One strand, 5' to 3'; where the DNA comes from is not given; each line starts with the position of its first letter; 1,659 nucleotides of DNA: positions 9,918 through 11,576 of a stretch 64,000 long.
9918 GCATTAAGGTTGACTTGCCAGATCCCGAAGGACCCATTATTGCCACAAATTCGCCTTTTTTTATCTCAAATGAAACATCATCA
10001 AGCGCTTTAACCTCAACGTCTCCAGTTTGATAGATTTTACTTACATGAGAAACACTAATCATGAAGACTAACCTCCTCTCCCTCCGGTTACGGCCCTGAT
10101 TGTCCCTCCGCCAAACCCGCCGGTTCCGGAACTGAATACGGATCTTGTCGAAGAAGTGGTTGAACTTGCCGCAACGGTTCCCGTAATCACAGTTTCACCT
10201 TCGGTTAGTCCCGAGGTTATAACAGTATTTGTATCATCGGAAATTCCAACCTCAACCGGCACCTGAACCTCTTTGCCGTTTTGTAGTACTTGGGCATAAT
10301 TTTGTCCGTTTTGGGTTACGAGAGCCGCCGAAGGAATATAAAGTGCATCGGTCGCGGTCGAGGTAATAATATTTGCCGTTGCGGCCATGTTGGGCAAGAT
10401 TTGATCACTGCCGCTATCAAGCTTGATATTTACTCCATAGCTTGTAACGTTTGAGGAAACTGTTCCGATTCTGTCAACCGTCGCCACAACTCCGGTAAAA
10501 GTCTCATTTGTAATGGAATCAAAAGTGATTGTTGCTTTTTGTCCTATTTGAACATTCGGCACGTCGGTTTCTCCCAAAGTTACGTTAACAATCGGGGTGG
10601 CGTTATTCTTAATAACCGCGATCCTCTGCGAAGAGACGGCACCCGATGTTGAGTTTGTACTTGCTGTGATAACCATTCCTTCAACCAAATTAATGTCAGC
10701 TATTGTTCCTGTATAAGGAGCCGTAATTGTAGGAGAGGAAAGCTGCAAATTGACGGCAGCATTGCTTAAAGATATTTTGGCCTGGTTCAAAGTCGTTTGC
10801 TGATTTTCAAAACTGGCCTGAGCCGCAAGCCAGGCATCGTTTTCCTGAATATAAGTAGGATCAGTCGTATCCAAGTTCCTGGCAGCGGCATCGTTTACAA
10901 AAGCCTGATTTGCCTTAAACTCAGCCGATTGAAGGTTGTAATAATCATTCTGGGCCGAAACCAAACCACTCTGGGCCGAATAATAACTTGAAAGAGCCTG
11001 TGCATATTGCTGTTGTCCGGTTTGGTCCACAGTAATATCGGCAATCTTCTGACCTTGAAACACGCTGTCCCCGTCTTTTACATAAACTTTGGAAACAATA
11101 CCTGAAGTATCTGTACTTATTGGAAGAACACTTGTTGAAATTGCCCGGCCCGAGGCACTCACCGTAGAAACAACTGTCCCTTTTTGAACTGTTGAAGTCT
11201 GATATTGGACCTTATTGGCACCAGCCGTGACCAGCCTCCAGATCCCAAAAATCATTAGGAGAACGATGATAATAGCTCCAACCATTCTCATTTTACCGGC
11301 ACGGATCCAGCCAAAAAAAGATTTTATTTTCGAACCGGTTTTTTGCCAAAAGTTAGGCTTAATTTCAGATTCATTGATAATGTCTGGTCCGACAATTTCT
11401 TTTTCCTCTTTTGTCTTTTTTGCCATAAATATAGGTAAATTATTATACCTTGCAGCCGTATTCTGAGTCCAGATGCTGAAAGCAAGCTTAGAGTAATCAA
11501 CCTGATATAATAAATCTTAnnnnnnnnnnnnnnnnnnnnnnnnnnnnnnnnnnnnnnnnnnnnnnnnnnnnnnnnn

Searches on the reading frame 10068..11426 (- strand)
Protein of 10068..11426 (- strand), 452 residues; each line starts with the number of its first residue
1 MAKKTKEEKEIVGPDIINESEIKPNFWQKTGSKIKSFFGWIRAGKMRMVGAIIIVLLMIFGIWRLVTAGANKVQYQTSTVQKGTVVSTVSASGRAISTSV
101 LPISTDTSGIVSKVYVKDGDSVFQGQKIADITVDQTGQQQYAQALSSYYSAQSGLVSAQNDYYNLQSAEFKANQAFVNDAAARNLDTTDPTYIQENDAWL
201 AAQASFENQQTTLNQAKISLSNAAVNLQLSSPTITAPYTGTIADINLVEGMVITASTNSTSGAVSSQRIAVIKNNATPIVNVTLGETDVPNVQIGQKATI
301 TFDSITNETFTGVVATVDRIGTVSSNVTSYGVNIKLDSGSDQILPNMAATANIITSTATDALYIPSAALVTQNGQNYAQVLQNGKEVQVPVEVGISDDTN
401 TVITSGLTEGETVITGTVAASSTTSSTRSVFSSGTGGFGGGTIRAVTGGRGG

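Call 13: search_protein_families(library=ncbifam, proteins=[window:10068-11426:-], max_evalue=0.00001)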
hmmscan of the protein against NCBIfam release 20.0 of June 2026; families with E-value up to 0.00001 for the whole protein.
window:10068-11426:- (452 aa): 10 families
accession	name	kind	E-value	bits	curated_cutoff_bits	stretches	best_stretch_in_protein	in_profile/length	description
TIGR01730.1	RND_mfp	subfamily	9.5e-30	103.7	94.9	1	77-416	3-308/322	efflux RND transporter periplasmic adaptor subunit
NF008606.0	PRK11578.1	equivalog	7.5e-26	91.1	342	1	45-421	8-368/371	macrolide transporter subunit MacA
TIGR00999.1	8a0102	subfamily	1.8e-12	46.9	319.3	1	122-415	4-264/271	CzcB/NccB family metal efflux transporter periplasmic adaptor subunit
TIGR00998.1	8a0101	subfamily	8.6e-10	38.1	390.8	1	185-319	162-283/334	EmrA/EmrK family multidrug efflux transporter periplasmic adaptor subunit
TIGR02971.1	heterocyst_DevB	subfamily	2.4e-09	37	129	0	104-182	17-101/327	ABC exporter membrane fusion protein, DevB family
TIGR01843.1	type_I_hlyD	subfamily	3.9e-09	36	208.65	0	184-357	224-400/422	HlyD family type I secretion periplasmic adaptor subunit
NF008589.1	PRK11556.1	equivalog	1.6e-08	33.9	391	1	76-418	60-376/392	MdtA/MuxA family multidrug efflux RND transporter periplasmic adaptor subunit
NF007303.0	PRK09783.1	subfamily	8.5e-07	27.7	390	1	232-416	215-387/414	copper/silver efflux system membrane fusion protein CusB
TIGR03794.1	NHLM_micro_HlyD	equivalog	6.3e-06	25.3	156.2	0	83-229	40-178/421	NHLP bacteriocin system secretion protein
NF007132.1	PRK09578.1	equivalog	9.2e-06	24.6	512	0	349-430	294-376/396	MexX/AxyX family multidrug efflux RND transporter periplasmic adaptor subunit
